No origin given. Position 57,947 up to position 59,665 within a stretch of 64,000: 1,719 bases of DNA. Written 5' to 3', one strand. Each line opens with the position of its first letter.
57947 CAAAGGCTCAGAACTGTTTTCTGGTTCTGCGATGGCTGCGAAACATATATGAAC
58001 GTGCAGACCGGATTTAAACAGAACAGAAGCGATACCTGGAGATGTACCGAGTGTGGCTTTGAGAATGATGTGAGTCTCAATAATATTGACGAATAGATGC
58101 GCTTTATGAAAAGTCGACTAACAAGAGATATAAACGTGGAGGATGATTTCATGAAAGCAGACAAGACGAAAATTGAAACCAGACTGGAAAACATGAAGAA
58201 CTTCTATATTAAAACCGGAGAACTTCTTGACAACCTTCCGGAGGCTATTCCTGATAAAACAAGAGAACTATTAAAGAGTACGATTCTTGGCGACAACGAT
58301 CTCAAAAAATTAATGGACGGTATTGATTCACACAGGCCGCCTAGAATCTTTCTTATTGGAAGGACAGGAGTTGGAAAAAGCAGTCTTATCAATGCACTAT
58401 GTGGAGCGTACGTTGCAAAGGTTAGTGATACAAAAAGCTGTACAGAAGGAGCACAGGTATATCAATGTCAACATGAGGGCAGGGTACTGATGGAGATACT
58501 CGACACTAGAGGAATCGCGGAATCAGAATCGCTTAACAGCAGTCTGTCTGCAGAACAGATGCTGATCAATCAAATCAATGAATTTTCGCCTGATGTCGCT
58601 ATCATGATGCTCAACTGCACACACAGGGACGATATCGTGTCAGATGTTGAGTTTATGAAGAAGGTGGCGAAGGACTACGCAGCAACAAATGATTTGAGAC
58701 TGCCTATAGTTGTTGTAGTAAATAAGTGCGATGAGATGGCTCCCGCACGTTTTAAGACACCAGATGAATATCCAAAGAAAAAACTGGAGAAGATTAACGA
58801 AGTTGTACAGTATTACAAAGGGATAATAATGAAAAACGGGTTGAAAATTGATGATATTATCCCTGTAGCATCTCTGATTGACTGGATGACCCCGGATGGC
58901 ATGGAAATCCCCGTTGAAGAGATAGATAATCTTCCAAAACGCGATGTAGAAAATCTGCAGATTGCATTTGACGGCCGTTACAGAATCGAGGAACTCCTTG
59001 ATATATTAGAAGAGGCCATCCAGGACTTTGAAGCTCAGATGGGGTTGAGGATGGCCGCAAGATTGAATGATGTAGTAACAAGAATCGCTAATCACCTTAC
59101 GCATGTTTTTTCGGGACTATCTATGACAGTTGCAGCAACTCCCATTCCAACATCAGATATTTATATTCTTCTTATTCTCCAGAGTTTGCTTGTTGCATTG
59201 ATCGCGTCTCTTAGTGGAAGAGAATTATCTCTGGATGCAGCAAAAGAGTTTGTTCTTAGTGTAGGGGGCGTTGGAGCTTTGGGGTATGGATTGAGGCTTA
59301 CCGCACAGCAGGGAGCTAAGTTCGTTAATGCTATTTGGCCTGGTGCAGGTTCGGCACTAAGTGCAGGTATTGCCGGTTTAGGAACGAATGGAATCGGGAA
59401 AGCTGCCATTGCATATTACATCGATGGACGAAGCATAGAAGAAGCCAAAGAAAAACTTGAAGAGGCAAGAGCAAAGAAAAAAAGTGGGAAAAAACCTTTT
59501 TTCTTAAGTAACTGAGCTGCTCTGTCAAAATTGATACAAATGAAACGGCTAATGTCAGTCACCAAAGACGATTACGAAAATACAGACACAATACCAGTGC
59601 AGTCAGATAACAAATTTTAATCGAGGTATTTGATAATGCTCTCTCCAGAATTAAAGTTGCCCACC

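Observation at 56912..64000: Candidate operon: multi-zinc-ribbon protein, GTPase with DUF697-like membrane tail, 551-aa P-loop-less protein and HerA-like ATPase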

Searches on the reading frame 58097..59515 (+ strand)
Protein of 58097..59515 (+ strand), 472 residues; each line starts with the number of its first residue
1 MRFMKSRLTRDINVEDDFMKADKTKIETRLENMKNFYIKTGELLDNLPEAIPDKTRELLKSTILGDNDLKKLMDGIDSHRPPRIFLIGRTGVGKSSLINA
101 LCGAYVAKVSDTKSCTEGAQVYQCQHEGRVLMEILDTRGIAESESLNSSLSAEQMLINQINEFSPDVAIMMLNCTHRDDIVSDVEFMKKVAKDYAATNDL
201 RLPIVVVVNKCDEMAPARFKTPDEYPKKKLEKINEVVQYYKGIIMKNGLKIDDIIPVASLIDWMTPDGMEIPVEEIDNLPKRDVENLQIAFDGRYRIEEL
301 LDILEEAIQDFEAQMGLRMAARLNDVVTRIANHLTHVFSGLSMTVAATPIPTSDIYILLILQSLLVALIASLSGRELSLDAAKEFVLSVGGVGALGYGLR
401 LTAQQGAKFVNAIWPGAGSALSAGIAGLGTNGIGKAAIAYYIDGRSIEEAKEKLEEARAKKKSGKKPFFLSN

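Call 5: search_protein_families(library=pfam, proteins=[window:58097-59515:+], max_evalue=0.01)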
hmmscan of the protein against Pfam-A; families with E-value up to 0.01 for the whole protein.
window:58097-59515:+ (472 aa): 15 families
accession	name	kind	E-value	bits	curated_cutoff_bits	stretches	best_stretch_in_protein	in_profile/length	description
PF01926.29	MMR_HSR1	-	6.9e-16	58.8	21.9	1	83-210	1-113/113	50S ribosome-binding GTPase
PF04548.22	AIG1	-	1e-07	32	27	1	83-239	2-152/212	AIG1 family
PF05128.17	DUF697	-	3.7e-07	30.5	27.7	1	342-460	34-155/162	Domain of unknown function (DUF697)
PF02421.24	FeoB_N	-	1.8e-06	28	27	1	83-220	2-124/156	Ferrous iron transport protein B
PF03193.22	RsgA_GTPase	-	2.7e-06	27.8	30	1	83-120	108-152/174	RsgA GTPase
PF13191.12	AAA_16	-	8.9e-06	26.7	32.6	1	68-137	11-85/167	AAA ATPase domain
PF08477.19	Roc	-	3.1e-05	24.6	27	1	83-212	1-119/119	Ras of Complex, Roc, domain of DAPkinase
PF00071.28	Ras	-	4.7e-05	23.5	21.6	1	84-213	2-116/162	Ras family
PF00005.33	ABC_tran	-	0.00016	22.7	25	1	83-107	13-37/137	ABC transporter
PF00009.33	GTP_EFTU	-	0.00021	21.3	26.5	1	166-260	94-170/188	Elongation factor Tu GTP binding domain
PF00350.29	Dynamin_N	-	0.00062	20.3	27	0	84-111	1-28/168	Dynamin family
PF03029.23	ATP_bind_1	-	0.0012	19.2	27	0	159-219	114-174/240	Conserved hypothetical ATP binding protein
PF20720.3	nSTAND3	-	0.0043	17.2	27.2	0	84-188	20-122/155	Novel STAND NTPase 3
PF13555.12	AAA_29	-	0.007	16.5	27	0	83-101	24-42/61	P-loop containing region of AAA domain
PF04670.18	Gtr1_RagA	-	0.0096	15.8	22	0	83-220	1-130/232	Gtr1/RagA G protein conserved region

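Call 6: search_protein_families(library=padloc, proteins=[window:58097-59515:+], max_evalue=0.01)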
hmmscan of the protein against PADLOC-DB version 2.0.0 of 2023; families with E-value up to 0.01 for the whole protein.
window:58097-59515:+ (472 aa): 5 families
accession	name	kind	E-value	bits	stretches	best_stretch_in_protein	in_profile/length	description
PDLC03841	LeoBC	-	2.9e-08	31.3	1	84-141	80-133/601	-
PDLC03839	LeoA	-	5e-08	30.5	1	38-142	21-115/559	-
PDLC04135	mad3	-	0.00016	19.3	1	82-342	23-234/374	mads_3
PDLC04140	mad8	-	0.0006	17.4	1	77-193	23-110/314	mads_8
PDLC04235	PDC-M01A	-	0.0087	13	0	85-115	190-220/510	-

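Call 7: search_protein_families(library=ncbifam, proteins=[window:58097-59515:+], max_evalue=0.01)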
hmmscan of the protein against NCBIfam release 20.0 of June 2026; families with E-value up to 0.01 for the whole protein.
window:58097-59515:+ (472 aa): 23 families
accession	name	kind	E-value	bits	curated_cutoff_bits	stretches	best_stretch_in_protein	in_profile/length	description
TIGR03594.1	GTPase_EngA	equivalog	1.9e-13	50.2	306.7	1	41-237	150-323/432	ribosome biogenesis GTPase Der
TIGR00231.1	small_GTP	domain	2.7e-11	43.5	42.5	1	81-231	3-140/164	GTP-binding protein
NF000908.1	PRK00089.1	equivalog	5.5e-11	42.3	237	1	84-235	6-138/291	GTPase Era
TIGR03918.1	GTP_HydF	equivalog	2.5e-09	36.5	325.55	1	83-219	9-133/392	[FeFe] hydrogenase H-cluster maturation GTPase HydF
TIGR03598.1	GTPase_YsxC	equivalog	3e-09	36.8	124.45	1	76-236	13-164/186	ribosome biogenesis GTP-binding protein YihA/YsxC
TIGR00450.1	mnmE_trmE_thdF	equivalog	3.3e-08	33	252.6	1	66-214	190-329/446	tRNA uridine-5-carboxymethylaminomethyl(34) synthesis GTPase MnmE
TIGR03596.1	GTPase_YlqF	equivalog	5.4e-08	32.5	208.2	1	73-162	111-195/276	ribosome biogenesis GTPase YlqF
TIGR03597.1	GTPase_YqeH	equivalog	1e-07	31.4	297.4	1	66-156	139-232/361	ribosome biogenesis GTPase YqeH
NF007071.0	PRK09518.1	equivalog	2.8e-07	29.5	953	1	83-215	273-393/706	bifunctional cytidylate kinase/GTPase Der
TIGR00157.1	TIGR00157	equivalog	4.8e-07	29.6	100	1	85-179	126-220/247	ribosome small subunit-dependent GTPase A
NF002828.0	PRK03003.1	equivalog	7.1e-07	28.2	631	1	64-213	24-160/477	ribosome biogenesis GTPase Der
NF003661.0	PRK05291.1-3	equivalog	9e-07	28.6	380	1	83-218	218-337/448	tRNA uridine-5-carboxymethylaminomethyl(34) synthesis GTPase MnmE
TIGR00991.1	3a0901s02IAP34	subfamily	7.1e-06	25.3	421.55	1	84-193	41-143/313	GTP-binding protein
TIGR00436.1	era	equivalog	1.9e-05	24.1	116.25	1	84-201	3-113/270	GTPase Era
TIGR02928.1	TIGR02928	subfamily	2.5e-05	23.3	181.3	1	71-155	30-116/366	orc1/cdc6 family replication initiation protein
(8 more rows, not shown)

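Call 8: find_encoding_contigs(protein=window:58097-59515:+, flank=10000, max_places=6)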
Protein window:58097-59515:+ (472 aa): no gene with exactly this product is on record in the collection.

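Call 44: find_homologous_proteins(query=window:58151-59515:+, max_evalue=0.00001)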
Query window:58151-59515:+ (454 aa): 1364 proteins with E <= 0.00001 among 8000 candidates; the best 120 are listed.
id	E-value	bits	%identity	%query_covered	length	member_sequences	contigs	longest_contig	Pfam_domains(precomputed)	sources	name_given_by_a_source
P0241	2.6e-295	997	100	100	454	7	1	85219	PF01926.30,PF02421.25,PF03193.23,PF05128.18,PF04548.23,PF13191.13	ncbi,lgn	-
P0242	2.4e-255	865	86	98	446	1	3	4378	PF01926.30,PF02421.25,PF03193.23,PF05128.18,PF04548.23,PF13191.13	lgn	-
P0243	1.1e-253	860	86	98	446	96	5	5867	PF01926.30,PF08477.20,PF02421.25,PF03193.23,PF05128.18,PF04548.23,PF13191.13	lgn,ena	-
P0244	6.2e-252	854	86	98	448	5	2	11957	PF01926.30,PF08477.20,PF02421.25,PF03193.23,PF05128.18,PF04548.23,PF13191.13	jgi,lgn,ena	-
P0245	2.1e-250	849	85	98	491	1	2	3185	PF01926.30,PF02421.25,PF03193.23,PF05128.18,PF04548.23,PF13191.13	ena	-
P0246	5.6e-247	837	85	98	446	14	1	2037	PF01926.30,PF02421.25,PF03193.23,PF04548.23,PF13191.13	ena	-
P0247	6.8e-243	824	83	98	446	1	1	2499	PF01926.30,PF02421.25,PF03193.23,PF05128.18,PF04548.23,PF13191.13,PF00071.29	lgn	-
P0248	2.8e-241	819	81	98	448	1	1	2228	PF01926.30,PF02421.25,PF03193.23,PF05128.18,PF04548.23,PF13191.13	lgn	-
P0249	1.2e-240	817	80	97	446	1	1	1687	PF01926.30,PF02421.25,PF03193.23,PF05128.18,PF04548.23,PF13191.13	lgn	-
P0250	1.9e-240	816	81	96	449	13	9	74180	PF01926.30,PF08477.20,PF02421.25,PF00009.34,PF03193.23,PF05128.18,PF04548.23,PF13191.13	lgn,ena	-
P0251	5.2e-239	811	81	98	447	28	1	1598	PF01926.30,PF02421.25,PF03193.23,PF05128.18,PF04548.23,PF13191.13,PF00071.29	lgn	-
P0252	2.5e-238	809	80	98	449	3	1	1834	PF01926.30,PF02421.25,PF03193.23,PF05128.18,PF04548.23,PF13191.13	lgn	-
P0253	5.3e-236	801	80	99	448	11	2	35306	PF01926.30,PF02421.25,PF00009.34,PF03193.23,PF04548.23,PF13191.13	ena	-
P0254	1.6e-234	796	86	92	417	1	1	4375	PF01926.30,PF02421.25,PF03193.23,PF04548.23,PF13191.13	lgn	-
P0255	1.7e-234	796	80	98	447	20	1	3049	PF01926.30,PF02421.25,PF03193.23,PF05128.18,PF04548.23,PF13191.13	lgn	-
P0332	1.2e-217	741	73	98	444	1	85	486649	PF01926.30,PF08477.20,PF02421.25,PF03193.23,PF04548.23,PF13191.13,PF00071.29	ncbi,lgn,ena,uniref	ncbi:GTPase [Catenibacterium sp.]|uniref:GTPase n=1 Tax=Catenibacterium sp. TaxID=2049022 RepID=UPI0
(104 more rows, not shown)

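Call 45: find_encoding_contigs(protein=P0241, flank=10000, max_places=3)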
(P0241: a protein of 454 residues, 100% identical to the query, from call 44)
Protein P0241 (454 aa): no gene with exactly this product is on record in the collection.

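Call 46: find_encoding_contigs(protein=P0332, flank=6000, max_places=4)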
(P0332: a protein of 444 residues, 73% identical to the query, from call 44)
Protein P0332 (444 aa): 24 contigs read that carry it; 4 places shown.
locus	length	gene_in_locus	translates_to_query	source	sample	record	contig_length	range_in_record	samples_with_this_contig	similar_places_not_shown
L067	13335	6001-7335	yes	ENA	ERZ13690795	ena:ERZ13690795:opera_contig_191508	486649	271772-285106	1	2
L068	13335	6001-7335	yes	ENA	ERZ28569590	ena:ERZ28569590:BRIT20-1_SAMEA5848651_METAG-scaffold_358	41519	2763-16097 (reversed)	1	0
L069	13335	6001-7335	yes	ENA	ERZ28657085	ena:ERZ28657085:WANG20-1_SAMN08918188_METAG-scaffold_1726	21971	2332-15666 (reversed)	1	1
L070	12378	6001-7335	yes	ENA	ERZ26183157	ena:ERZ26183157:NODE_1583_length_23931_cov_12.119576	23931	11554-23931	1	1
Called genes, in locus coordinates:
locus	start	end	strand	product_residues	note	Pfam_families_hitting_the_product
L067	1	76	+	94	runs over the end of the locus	-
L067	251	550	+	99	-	PF04221:RelB (weak)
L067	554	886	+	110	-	PF05016:ParE_toxin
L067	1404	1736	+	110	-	PF01638:HxlR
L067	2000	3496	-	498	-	PF08903:DUF1846, PF20921:DUF1846_C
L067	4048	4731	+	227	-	-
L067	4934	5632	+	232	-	-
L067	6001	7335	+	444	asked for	PF03193:RsgA_GTPase (faint), PF13191:AAA_16 (weak), PF00071:Ras (faint), PF01926:MMR_HSR1, PF02421:FeoB_N (weak), PF04548:AIG1 (weak), PF08477:Roc (faint)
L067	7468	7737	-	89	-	-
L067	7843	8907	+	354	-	PF07969:Amidohydro_3 (faint), PF01979:Amidohydro_1 (weak)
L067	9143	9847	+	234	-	PF05857:TraX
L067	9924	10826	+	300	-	PF00561:Abhydrolase_1, PF12146:Hydrolase_4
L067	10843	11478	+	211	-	PF06445:GyrI-like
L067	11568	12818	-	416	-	PF01548:DEDD_Tnp_IS110, PF02371:Transposase_20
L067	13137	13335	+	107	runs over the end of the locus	-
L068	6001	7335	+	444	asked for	PF03193:RsgA_GTPase (faint), PF13191:AAA_16 (weak), PF00071:Ras (faint), PF01926:MMR_HSR1, PF02421:FeoB_N (weak), PF04548:AIG1 (weak), PF08477:Roc (faint)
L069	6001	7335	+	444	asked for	PF03193:RsgA_GTPase (faint), PF13191:AAA_16 (weak), PF00071:Ras (faint), PF01926:MMR_HSR1, PF02421:FeoB_N (weak), PF04548:AIG1 (weak), PF08477:Roc (faint)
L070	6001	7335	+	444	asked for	PF03193:RsgA_GTPase (faint), PF13191:AAA_16 (weak), PF00071:Ras (faint), PF01926:MMR_HSR1, PF02421:FeoB_N (weak), PF04548:AIG1 (weak), PF08477:Roc (faint)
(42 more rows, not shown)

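Call 47: list_cluster_members(proteins=[P0241, P0001, P0121, P0142, P0012])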
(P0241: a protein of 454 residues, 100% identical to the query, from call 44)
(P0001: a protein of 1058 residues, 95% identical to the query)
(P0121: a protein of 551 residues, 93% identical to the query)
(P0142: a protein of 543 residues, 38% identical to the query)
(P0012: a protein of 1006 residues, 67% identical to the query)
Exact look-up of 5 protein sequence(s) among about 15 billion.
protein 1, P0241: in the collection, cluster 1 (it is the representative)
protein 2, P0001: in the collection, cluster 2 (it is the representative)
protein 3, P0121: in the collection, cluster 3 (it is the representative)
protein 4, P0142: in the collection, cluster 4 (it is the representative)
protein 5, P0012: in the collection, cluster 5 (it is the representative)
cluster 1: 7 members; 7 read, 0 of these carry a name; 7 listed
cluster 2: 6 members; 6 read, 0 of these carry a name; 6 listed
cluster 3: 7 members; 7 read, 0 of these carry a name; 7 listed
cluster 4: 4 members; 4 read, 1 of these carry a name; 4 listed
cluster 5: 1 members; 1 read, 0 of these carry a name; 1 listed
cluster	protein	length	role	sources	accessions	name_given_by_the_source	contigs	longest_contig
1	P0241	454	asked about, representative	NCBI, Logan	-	-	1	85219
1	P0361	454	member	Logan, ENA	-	-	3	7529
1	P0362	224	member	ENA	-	-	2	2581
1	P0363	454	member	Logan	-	-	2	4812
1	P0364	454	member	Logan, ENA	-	-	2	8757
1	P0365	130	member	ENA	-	-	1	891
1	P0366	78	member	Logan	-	-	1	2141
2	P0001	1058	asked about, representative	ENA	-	-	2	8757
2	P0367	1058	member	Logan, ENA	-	-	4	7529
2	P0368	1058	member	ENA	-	-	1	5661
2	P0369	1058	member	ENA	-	-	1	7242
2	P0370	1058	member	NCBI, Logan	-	-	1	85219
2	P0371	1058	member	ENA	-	-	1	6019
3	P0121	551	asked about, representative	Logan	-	-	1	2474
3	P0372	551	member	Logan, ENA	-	-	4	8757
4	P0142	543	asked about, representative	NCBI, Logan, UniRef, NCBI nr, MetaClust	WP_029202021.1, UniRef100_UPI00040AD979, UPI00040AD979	hypothetical protein [Oribacterium sp. NK2B42] | hypothetical protein n=1 Tax=Oribacterium sp. NK2B42 TaxID=689781 RepID=UPI00040AD979 | status=active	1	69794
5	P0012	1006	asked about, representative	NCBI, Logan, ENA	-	-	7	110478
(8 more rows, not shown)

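Call 49: find_encoding_contigs(protein=P0370, flank=10000, max_places=3)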
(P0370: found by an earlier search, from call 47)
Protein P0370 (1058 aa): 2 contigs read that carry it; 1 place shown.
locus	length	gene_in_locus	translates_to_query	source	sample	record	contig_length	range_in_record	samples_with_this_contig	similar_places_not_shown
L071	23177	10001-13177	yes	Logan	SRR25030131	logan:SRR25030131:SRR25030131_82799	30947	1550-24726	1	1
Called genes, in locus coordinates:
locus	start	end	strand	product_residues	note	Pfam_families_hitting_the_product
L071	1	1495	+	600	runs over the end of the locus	PF13306:LRR_5, PF13855:LRR_8 (faint), PF05725:FNIP (faint), PF13306:LRR_5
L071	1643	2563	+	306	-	PF01734:Patatin, PF19890:DUF6363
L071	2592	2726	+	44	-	-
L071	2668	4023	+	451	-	PF08271:Zn_Ribbon_TF (weak)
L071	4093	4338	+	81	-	-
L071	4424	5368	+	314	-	PF14014:DUF4230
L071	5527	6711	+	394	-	PF08271:Zn_Ribbon_TF (faint)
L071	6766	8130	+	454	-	PF03193:RsgA_GTPase (weak), PF13191:AAA_16 (faint), PF01926:MMR_HSR1, PF02421:FeoB_N (weak), PF04548:AIG1, PF05128:DUF697 (weak)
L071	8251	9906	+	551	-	-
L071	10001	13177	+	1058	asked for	PF01935:DUF87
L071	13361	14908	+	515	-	-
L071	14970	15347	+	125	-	-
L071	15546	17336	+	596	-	PF00069:Pkinase, PF07714:PK_Tyr_Ser-Thr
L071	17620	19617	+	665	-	PF00069:Pkinase, PF07714:PK_Tyr_Ser-Thr, PF19789:DUF6273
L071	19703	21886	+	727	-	PF00069:Pkinase, PF07714:PK_Tyr_Ser-Thr, PF19789:DUF6273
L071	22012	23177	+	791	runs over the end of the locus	PF00069:Pkinase, PF07714:PK_Tyr_Ser-Thr, PF19789:DUF6273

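Call 58: search_protein_families(library=pfam, proteins=[L071:13361-14908:+, L071:14970-15347:+], max_evalue=0.001)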
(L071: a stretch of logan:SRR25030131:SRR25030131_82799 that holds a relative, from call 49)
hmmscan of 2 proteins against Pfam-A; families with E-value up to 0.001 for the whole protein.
L071:13361-14908:+ (515 aa): 0 families

L071:14970-15347:+ (125 aa): 0 families

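Call 71: search_protein_families(library=pfam, alignment_id=A4, max_evalue=0.001)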
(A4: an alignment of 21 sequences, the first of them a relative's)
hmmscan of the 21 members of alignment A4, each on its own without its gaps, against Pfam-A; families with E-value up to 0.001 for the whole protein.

A. member 1, L071:14970-15347:+ (125 aa): 0 families

B. families by the number of members that match (of 21 scanned): 22 families
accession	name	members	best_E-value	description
PF14568.11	SUKH_6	5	3e-22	SMI1-KNR4 cell-wall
PF09346.15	SMI1_KNR4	5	2.1e-19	SMI1 / KNR4 family (SUKH-1)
PF14567.11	SUKH_5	5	4.4e-15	SMI1-KNR4 cell-wall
PF13306.12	LRR_5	1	2.3e-60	BspA type Leucine rich repeat region (6 copies)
PF22522.2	DUF6998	1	2.7e-50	Family of unknown function (DUF6998)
PF14512.11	TM1586_NiRdase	1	3e-48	Putative TM nitroreductase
PF13421.11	Band_7_1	1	2.1e-28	SPFH domain-Band 7 family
PF03819.22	MazG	1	2.1e-25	MazG nucleotide pyrophosphohydrolase domain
PF22945.2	LEM-3_GIY-YIG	1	1.3e-15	LEM-3-like GIY-YIG domain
PF13649.12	Methyltransf_25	1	1.5e-13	Methyltransferase domain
PF08241.18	Methyltransf_11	1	1.5e-12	Methyltransferase domain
PF20118.4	DUF6508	1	1.8e-12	Family of unknown function (DUF6508)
PF13855.12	LRR_8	1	2.5e-10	Leucine rich repeat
PF13489.12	Methyltransf_23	1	2.6e-10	Methyltransferase domain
PF13240.11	Zn_Ribbon_1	1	4.3e-10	zinc-ribbon domain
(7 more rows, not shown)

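Call 75: search_protein_families(library=phrogs, proteins=[L071:13361-14908:+, L071:14970-15347:+, window:58151-59515:+], max_evalue=0.001)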
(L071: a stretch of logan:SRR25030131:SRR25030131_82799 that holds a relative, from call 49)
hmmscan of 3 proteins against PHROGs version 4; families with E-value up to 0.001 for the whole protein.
L071:13361-14908:+ (515 aa): 7 families
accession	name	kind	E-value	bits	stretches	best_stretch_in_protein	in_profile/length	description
phrog_16692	-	unknown function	1e-05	25.2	1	404-482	706-781/1107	-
phrog_23574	-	tail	3.3e-05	22.4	0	414-452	818-855/1441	tail length tape measure protein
phrog_24596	-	unknown function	4.2e-05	22.9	1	388-451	689-752/1052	-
phrog_167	-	tail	0.0003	19.6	1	257-482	534-728/1555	tail length tape measure protein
phrog_34863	-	unknown function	0.00034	19.8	1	388-497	373-475/966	-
phrog_3405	-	unknown function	0.00036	20.3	1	389-484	427-531/645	-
phrog_10341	-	lysis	0.00073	19.5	1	381-453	107-178/577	endolysin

L071:14970-15347:+ (125 aa): 0 families

window:58151-59515:+ (454 aa): 4 families
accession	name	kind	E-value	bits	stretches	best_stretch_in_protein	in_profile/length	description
phrog_168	-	DNA, RNA and nucleotide metabolism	2.9e-05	24.9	1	42-95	21-74/314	clamp loader of DNA polymerase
phrog_35435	-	unknown function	8.9e-05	22.4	1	65-137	228-299/464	-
phrog_16468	-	unknown function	0.00011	22.5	1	65-211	40-186/328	-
phrog_31529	-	unknown function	0.00038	20.5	1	63-198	8-132/304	-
